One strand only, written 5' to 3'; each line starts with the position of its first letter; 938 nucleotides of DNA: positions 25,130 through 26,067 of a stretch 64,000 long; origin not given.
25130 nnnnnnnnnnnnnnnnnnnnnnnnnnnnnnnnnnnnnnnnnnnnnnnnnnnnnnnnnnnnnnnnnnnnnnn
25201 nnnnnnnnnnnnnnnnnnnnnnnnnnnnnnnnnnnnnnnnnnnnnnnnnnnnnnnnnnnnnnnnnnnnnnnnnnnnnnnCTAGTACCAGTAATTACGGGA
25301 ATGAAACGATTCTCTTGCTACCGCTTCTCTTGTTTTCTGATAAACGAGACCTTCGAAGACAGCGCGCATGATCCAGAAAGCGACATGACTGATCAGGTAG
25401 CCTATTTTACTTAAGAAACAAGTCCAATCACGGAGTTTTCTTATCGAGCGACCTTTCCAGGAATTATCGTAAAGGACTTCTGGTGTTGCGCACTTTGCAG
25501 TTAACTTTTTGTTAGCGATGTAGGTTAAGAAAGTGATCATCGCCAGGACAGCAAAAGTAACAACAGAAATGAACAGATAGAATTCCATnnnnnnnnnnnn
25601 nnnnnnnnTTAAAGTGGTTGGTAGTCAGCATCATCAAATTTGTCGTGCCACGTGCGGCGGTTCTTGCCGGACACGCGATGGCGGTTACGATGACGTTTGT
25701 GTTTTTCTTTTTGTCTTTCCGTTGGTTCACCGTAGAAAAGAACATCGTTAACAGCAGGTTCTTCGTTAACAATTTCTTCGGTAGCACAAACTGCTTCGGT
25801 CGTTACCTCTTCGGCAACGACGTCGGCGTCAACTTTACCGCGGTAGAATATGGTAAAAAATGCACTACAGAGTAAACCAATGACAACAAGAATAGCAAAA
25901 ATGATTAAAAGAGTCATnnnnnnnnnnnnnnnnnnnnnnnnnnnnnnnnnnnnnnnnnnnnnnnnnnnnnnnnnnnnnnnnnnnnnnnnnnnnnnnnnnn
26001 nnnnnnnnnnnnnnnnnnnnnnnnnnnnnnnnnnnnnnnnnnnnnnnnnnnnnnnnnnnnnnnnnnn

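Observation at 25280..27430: Cluster of 7 small membrane proteins; two end in an identical C-terminal NYWY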

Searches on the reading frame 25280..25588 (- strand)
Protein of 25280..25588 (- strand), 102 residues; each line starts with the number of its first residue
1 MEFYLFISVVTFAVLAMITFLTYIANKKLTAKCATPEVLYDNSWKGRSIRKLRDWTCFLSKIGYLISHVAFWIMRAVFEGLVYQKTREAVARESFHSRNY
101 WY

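Call 12: search_dna_similar(query=window:25280-25588:-, collection=phages, mode=protein, max_evalue=1, max_rows=40)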
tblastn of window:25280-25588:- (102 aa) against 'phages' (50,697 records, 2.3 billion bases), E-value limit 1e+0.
Records with a match: 12; places in all: 12; records where one place covers at least 80% of the query: 12.
Best place of each record, by identity: >=99% 8; 90-95% 1; <60% 3.
By first word of the organism name: Klebsiella 6; Serratia 6.
By host as written in the record: Klebsiella pneumoniae 9; Klebsiella pneumoniae K6592 2; - 1.
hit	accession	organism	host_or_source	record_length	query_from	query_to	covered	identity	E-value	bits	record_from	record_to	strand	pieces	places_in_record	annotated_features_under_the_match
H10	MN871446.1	Klebsiella phage KpLz-2_45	Klebsiella pneumoniae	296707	1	102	100%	100.0%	3e-63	211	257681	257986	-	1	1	hypothetical protein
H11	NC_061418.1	Klebsiella phage KpLz-2_45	Klebsiella pneumoniae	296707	1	102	100%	100.0%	3e-63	211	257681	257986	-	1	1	hypothetical protein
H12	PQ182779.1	Klebsiella phage vB_kp_MJ359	Klebsiella pneumoniae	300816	1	102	100%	100.0%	3e-63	211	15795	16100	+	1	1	hypothetical protein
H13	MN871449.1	Serratia phage KpXa_1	Klebsiella pneumoniae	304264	1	102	100%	100.0%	3e-63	211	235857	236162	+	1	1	record has no annotation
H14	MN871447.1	Serratia phage KpLz_1_41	Klebsiella pneumoniae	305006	1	102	100%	100.0%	3e-63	211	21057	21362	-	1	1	record has no annotation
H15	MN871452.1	Serratia phage KpZh_1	Klebsiella pneumoniae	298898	1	102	100%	99.0%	1e-62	210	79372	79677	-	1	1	record has no annotation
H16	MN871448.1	Serratia phage KpSz_1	Klebsiella pneumoniae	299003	1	102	100%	99.0%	1e-62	210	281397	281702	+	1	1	record has no annotation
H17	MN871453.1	Serratia phage KpZh_LPS_45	Klebsiella pneumoniae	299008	1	102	100%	99.0%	1e-62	210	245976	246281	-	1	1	record has no annotation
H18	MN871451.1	Serratia phage KpYy_2_45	Klebsiella pneumoniae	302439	1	102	100%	90.2%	3e-57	194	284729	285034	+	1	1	record has no annotation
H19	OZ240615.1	Klebsiella phage vB_KpM_Centimanus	-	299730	1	87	85%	39.1%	3e-11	64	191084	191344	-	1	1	hypothetical protein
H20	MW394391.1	Klebsiella phage vB_KpM_FBKp24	Klebsiella pneumoniae K6592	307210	1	87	85%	37.9%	1e-9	59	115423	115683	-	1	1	hypothetical protein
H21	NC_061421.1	Klebsiella phage vB_KpM_FBKp24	Klebsiella pneumoniae K6592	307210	1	87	85%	37.9%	1e-9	59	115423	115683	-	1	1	hypothetical protein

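Call 14: get_annotated_region(hit=H21, flank=4000)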
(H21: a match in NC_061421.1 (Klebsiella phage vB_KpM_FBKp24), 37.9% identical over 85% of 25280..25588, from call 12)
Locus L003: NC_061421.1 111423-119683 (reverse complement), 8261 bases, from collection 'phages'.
description: Klebsiella phage vB_KpM_FBKp24, complete genome.
organism: Klebsiella phage vB_KpM_FBKp24 (NCBI taxid 2801834)
taxonomy: Viruses; Duplodnaviria; Heunggongvirae; Uroviricota; Caudoviricetes; Maaswegvirus; Maaswegvirus Kp24
host: Klebsiella pneumoniae K6592; source: -; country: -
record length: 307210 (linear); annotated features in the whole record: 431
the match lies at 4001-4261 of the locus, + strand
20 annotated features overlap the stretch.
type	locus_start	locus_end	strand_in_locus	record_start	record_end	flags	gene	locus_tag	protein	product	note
CDS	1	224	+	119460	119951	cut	-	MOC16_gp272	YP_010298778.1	hypothetical protein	-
CDS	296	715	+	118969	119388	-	-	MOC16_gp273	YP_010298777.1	hypothetical protein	-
CDS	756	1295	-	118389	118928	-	-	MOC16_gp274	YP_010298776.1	hypothetical protein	-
CDS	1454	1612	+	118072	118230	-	-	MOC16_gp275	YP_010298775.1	hypothetical protein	-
CDS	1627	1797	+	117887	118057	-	-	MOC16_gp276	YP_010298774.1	hypothetical protein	-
CDS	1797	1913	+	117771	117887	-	-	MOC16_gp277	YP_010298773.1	hypothetical protein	-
CDS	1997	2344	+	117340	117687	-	-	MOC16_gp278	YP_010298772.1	hypothetical protein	-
regulatory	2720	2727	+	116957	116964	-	-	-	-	promoter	-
CDS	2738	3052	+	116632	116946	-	-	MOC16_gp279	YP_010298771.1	hypothetical protein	-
CDS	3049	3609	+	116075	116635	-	-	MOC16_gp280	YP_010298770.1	hypothetical protein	-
CDS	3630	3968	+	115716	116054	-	-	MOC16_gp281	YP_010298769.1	hypothetical protein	-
CDS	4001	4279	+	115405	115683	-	-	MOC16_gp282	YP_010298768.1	hypothetical protein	-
CDS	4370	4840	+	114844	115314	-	-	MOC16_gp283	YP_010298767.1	hypothetical protein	-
CDS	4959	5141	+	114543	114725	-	-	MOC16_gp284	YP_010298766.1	hypothetical protein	-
CDS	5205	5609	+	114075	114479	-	-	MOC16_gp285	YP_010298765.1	hypothetical protein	-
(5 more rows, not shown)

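Call 15: get_annotated_region(hit=H14, flank=4000)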
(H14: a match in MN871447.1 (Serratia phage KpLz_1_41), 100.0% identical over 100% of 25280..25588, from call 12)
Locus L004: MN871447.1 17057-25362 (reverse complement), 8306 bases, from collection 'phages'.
description: UNVERIFIED: Serratia phage KpLz_1_41, complete genome.
organism: Serratia phage KpLz_1_41 (NCBI taxid 2698924)
taxonomy: Viruses; Duplodnaviria; Heunggongvirae; Uroviricota; Caudoviricetes
host: Klebsiella pneumoniae; source: sea water; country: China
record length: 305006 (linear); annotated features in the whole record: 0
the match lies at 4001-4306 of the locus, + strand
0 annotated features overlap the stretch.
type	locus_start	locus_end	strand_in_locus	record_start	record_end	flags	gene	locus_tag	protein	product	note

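Call 16: get_annotated_region(hit=H18, flank=4000)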
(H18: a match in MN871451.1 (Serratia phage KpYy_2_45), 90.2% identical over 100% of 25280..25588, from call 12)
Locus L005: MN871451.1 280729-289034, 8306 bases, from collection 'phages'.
description: UNVERIFIED_ORG: Serratia phage KpYy_2_45, complete genome.
organism: Serratia phage KpYy_2_45 (NCBI taxid 2698928)
taxonomy: Viruses; Duplodnaviria; Heunggongvirae; Uroviricota; Caudoviricetes
host: Klebsiella pneumoniae; source: sea water; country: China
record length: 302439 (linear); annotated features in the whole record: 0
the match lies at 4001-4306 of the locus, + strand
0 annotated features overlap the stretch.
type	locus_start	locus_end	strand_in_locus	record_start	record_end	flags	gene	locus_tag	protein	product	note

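Call 17: get_annotated_region(hit=H19, flank=4000)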
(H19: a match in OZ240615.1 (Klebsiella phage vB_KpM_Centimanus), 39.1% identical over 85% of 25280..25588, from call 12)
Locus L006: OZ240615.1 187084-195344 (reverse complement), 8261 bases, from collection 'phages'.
description: Klebsiella phage vB_KpM_Centimanus genome assembly, chromosome: 1.
organism: Klebsiella phage vB_KpM_Centimanus (NCBI taxid 3369487)
taxonomy: Viruses
host: -; source: -; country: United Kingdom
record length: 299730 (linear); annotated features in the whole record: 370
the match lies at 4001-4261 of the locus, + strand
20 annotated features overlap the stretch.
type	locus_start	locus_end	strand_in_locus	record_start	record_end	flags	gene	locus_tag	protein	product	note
CDS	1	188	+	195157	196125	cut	-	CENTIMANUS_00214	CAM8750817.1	endonuclease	ID:CENTIMANUS_00214; source:Prodigal:002006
CDS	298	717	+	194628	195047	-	-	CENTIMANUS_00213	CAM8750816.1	hypothetical protein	ID:CENTIMANUS_00213; source:Prodigal:002006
CDS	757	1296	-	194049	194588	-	-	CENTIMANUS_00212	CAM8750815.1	hypothetical protein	ID:CENTIMANUS_00212; source:Prodigal:002006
CDS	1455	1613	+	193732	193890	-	-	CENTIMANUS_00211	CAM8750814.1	hypothetical protein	ID:CENTIMANUS_00211; source:Prodigal:002006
CDS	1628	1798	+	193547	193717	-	-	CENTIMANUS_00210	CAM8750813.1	hypothetical protein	ID:CENTIMANUS_00210; source:Prodigal:002006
CDS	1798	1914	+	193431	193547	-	-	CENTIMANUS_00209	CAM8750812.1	hypothetical protein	ID:CENTIMANUS_00209; source:Prodigal:002006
CDS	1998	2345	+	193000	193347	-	-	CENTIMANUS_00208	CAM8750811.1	hypothetical protein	ID:CENTIMANUS_00208; source:Prodigal:002006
CDS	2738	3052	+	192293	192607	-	-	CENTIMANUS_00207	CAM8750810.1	hypothetical protein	ID:CENTIMANUS_00207; source:Prodigal:002006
CDS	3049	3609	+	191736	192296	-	-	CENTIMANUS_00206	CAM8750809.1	hypothetical protein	ID:CENTIMANUS_00206; source:Prodigal:002006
CDS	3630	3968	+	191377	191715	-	-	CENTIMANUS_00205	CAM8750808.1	hypothetical protein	ID:CENTIMANUS_00205; source:Prodigal:002006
CDS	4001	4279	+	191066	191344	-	-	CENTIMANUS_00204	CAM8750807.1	hypothetical protein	ID:CENTIMANUS_00204; source:Prodigal:002006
CDS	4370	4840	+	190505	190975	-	-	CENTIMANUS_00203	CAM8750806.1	hypothetical protein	ID:CENTIMANUS_00203; source:Prodigal:002006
CDS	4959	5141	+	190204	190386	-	-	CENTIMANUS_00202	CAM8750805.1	hypothetical protein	ID:CENTIMANUS_00202; source:Prodigal:002006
CDS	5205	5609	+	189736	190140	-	-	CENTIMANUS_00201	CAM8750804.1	hypothetical protein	ID:CENTIMANUS_00201; source:Prodigal:002006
CDS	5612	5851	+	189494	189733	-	-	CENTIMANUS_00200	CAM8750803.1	hypothetical protein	ID:CENTIMANUS_00200; source:Prodigal:002006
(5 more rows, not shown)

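Call 20: search_protein_families(library=phrogs, proteins=[window:25280-25588:-], max_evalue=0.1)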
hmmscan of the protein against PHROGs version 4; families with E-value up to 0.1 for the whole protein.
window:25280-25588:- (102 aa): 0 families

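Call 21: search_protein_families(library=pfam, proteins=[window:25280-25588:-], max_evalue=1)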
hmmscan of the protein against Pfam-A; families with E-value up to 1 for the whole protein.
window:25280-25588:- (102 aa): 2 families
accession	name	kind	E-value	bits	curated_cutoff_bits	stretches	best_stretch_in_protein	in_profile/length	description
PF04750.19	Far-17a_AIG1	-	0.019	14.9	24.5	1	19-89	36-110/206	FAR-17a/AIG1-like protein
PF14802.11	TMEM192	-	0.042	13.4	25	1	6-95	30-92/236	TMEM192 family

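Call 23: find_homologous_proteins(query=window:25280-25588:-, max_evalue=0.01)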
Query window:25280-25588:- (102 aa): 1 proteins with E <= 0.01 among 1 candidates.
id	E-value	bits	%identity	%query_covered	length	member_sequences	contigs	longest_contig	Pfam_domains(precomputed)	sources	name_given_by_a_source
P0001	8.1e-62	223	99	100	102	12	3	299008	-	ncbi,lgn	-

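Call 37: search_protein_representatives(protein=window:25280-25588:-)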
Query: 102 residues. Proteins with E-value up to 0.001 (for the whole library): 2; up to 1e-10: 1; up to 1e-30: 1. The best 2 are listed.
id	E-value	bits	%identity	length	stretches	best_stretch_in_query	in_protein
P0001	2.6e-62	223.4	99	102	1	1-102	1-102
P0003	2.0e-10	56.9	41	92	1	1-83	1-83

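Call 48: find_related_loci(query=A2, collection=viral_contigs, flank=5000)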
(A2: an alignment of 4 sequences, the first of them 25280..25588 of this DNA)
Query A2 (102 aa) in viral_contigs; peptide patterns used: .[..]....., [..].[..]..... (x = any residue, [..] = any of these).
39 stretches matched a pattern; 1 encode a relative of the query (tblastn E <= 1e-3); 1 distinct loci.
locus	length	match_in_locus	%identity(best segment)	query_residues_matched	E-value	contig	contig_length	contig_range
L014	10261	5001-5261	38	1-87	6e-15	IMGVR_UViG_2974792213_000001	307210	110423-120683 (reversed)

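Call 49: find_related_loci(query=A2, collection=metagenome_contigs, flank=6000)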
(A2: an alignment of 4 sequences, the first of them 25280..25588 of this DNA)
Query A2 (102 aa) in metagenome_contigs; peptide patterns used: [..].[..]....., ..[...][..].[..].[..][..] (x = any residue, [..] = any of these).
445 stretches matched a pattern, but none encodes a relative of the query by tblastn (E <= 1e-3).

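Call 62: list_cluster_members(proteins=[P0003, P0002, P0001])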
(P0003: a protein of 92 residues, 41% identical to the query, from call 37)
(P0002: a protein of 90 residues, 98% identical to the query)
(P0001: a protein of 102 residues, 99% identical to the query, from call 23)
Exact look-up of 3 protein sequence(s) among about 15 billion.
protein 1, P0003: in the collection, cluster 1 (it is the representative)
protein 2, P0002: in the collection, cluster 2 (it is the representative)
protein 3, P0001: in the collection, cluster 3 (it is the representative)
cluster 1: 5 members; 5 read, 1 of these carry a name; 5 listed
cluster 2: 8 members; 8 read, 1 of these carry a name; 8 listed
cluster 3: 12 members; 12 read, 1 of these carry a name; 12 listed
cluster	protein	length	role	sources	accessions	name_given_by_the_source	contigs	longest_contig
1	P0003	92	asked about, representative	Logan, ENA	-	-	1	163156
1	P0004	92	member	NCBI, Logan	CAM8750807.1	hypothetical protein CENTIMANUS_00204 [Klebsiella phage vB_KpM_Centimanus]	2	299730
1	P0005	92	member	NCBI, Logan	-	-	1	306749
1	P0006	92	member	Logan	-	-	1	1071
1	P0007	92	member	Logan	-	-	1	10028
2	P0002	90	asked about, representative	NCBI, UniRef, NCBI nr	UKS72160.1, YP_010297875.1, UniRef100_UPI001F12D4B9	hypothetical protein MOA67_gp263 [Klebsiella phage KpLz-2_45] | hypothetical protein n=1 Tax=Klebsiella phage KpLz-2_45 TaxID=2698923 RepID=UPI001F12D4B9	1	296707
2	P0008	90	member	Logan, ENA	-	-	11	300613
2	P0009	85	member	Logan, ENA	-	-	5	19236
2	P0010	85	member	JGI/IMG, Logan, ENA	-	-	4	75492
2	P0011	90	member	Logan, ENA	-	-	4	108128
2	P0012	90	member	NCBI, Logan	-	-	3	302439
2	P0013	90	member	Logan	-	-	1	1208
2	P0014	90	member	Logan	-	-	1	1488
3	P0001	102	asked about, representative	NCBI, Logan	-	-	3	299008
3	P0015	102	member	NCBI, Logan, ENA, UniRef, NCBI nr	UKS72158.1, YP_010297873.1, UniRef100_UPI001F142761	hypothetical protein MOA67_gp265 [Klebsiella phage KpLz-2_45] | hypothetical protein n=1 Tax=Klebsiella phage KpLz-2_45 TaxID=2698923 RepID=UPI001F142761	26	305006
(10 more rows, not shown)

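Call 64: find_encoding_contigs(protein=P0010, flank=3000, max_places=3)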
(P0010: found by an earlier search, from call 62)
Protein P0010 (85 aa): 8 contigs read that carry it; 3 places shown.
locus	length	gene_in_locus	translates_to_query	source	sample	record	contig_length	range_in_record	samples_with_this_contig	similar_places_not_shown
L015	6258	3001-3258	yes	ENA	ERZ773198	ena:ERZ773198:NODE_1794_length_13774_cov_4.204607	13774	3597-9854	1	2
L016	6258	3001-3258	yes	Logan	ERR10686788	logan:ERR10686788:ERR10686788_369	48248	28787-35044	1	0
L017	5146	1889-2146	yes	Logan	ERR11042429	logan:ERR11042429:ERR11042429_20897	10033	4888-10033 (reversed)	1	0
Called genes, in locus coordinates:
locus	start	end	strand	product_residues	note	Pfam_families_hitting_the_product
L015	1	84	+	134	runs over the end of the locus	-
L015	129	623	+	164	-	-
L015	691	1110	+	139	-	-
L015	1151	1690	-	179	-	PF24027:DUF7338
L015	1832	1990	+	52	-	-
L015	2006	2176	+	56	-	-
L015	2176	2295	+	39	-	-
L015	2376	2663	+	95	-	-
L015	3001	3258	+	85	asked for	-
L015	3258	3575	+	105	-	-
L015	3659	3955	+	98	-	-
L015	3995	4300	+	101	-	-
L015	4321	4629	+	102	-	-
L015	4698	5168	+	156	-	PF27224:YfjT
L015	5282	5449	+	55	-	-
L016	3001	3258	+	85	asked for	-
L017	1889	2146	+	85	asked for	-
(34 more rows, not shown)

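Call 65: predict_structure(alignment_id=A3)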
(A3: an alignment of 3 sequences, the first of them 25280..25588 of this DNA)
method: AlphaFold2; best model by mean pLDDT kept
length: 102 residues; sequences in the alignment: 3
mean_pLDDT: 79.8   pTM: 0.55
mean pLDDT of the five models: 79.8, 78.4, 77.0, 76.7, 73.7
residues with pLDDT >= 90: 3; 70-90: 82; 50-70: 14; < 50: 3
segments of 3 or more residues with pLDDT < 50: 100-102
pLDDT, mean of each block of 10 residues (from residue 1): 76 86 88 82 86 88 86 82 72 57 44
secondary structure, 60 per line:
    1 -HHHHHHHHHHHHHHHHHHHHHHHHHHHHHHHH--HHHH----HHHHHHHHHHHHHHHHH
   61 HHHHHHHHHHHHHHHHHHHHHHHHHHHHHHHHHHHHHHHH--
elements in order: H2-33 H36-39 H44-100

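Call 71: search_protein_families(library=ncbifam, proteins=[window:25280-25588:-], max_evalue=0.5)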
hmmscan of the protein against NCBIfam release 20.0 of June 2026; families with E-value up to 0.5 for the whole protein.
window:25280-25588:- (102 aa): 1 family
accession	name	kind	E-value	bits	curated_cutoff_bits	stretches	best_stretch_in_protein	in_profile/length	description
NF047915.1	homoser_Ac_Staph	exception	0.034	13.5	500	1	16-70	186-240/320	homoserine O-acetyltransferase MetX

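Call 72: search_protein_families(library=padloc, proteins=[window:25280-25588:-], max_evalue=0.5)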
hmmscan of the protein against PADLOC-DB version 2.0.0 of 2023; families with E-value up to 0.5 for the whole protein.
window:25280-25588:- (102 aa): 0 families

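Call 75: fold_search(model_id=the predicted structure, library=viral)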
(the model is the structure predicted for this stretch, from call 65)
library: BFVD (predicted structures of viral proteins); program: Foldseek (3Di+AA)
matches with E <= 10: 346; with E <= 0.001: 1
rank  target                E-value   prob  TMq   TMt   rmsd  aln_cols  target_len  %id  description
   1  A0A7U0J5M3            1.7e-04  1.00  0.69  0.75   2.2        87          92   38  Uncharacterized protein [Klebsiella phage vB_KpM_FBKp24]
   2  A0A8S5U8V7            3.1e-01  0.98  0.60  0.81   1.9        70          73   14  Uncharacterized protein [Siphoviridae sp. ctnMR5]
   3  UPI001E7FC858         6.1e-01  0.38  0.35  0.42   5.7        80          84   12  (no name look-up for this kind of identifier)
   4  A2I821                7.5e-01  0.93  0.50  0.66   1.8        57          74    9  Uncharacterized protein [Erwinia phage Era103]
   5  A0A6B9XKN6            7.5e-01  0.23  0.37  0.35   5.6        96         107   17  (no name in the UniProt tables at hand)
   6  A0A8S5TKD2            9.3e-01  0.92  0.69  0.77   1.7        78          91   10  Uncharacterized protein [Podoviridae sp. ctz6O13]
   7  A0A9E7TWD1            9.9e-01  0.90  0.54  0.79   1.9        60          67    8  (no name in the UniProt tables at hand)
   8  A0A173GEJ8            9.9e-01  0.77  0.50  0.53   3.7        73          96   15  Uncharacterized protein [Erwinia phage vB_EamM_RAY]
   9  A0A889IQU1            1.1e+00  0.85  0.51  0.32   1.7        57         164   14  (no name in the UniProt tables at hand)
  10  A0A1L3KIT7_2          1.1e+00  0.38  0.49  0.08   4.3        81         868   16  (no name in the UniProt tables at hand)
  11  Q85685                1.2e+00  0.23  0.39  0.34   7.4        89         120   13  Non-structural protein sigma 1 s [Reovirus sp.]
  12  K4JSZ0                1.5e+00  0.66  0.44  0.64   2.7        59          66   14  (no name in the UniProt tables at hand)
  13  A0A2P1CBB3            1.5e+00  0.21  0.38  0.32   4.4        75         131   16  Uncharacterized protein [Salmonella phage SE131]
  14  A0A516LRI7            1.6e+00  0.77  0.51  0.72   2.0        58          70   14  (no name in the UniProt tables at hand)
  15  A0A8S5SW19            1.6e+00  0.63  0.59  0.28   4.6        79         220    9  Uncharacterized protein [Siphoviridae sp. ctDOT22]
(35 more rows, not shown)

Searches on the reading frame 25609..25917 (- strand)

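Call 20: search_protein_families(library=phrogs, proteins=[window:25609-25917:-], max_evalue=0.1)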
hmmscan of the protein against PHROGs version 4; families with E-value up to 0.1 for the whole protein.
window:25609-25917:- (102 aa): 0 families

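Call 21: search_protein_families(library=pfam, proteins=[window:25609-25917:-], max_evalue=1)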
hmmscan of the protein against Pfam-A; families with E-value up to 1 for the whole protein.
window:25609-25917:- (102 aa): 2 families
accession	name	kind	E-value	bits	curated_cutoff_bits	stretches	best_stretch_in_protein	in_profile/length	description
PF06200.19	tify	-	0.12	12.1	27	1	21-29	7-15/34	tify domain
PF24153.1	Meg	-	0.2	12.3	27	1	9-51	10-46/88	Maternally expressed gene family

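Call 71: search_protein_families(library=ncbifam, proteins=[window:25609-25917:-], max_evalue=0.5)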
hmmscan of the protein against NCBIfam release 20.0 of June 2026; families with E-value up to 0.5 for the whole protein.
window:25609-25917:- (102 aa): 3 families
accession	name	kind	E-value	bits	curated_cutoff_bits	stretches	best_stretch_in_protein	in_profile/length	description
NF038334.1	malate_HK_MalK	exception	0.014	14.1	800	1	2-68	9-71/533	malate sensor histidine kinase MalK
NF005050.0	PRK06461.1-4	equivalog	0.029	14.5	176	1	21-87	78-148/151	single-stranded DNA-binding protein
NF047902.1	MmDecMmdD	equivalog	0.1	12.9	150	1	3-57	18-74/112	methylmalonyl-CoA decarboxylase subunit delta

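Call 72: search_protein_families(library=padloc, proteins=[window:25609-25917:-], max_evalue=0.5)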
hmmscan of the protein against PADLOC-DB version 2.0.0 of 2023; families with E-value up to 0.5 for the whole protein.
window:25609-25917:- (102 aa): 0 families
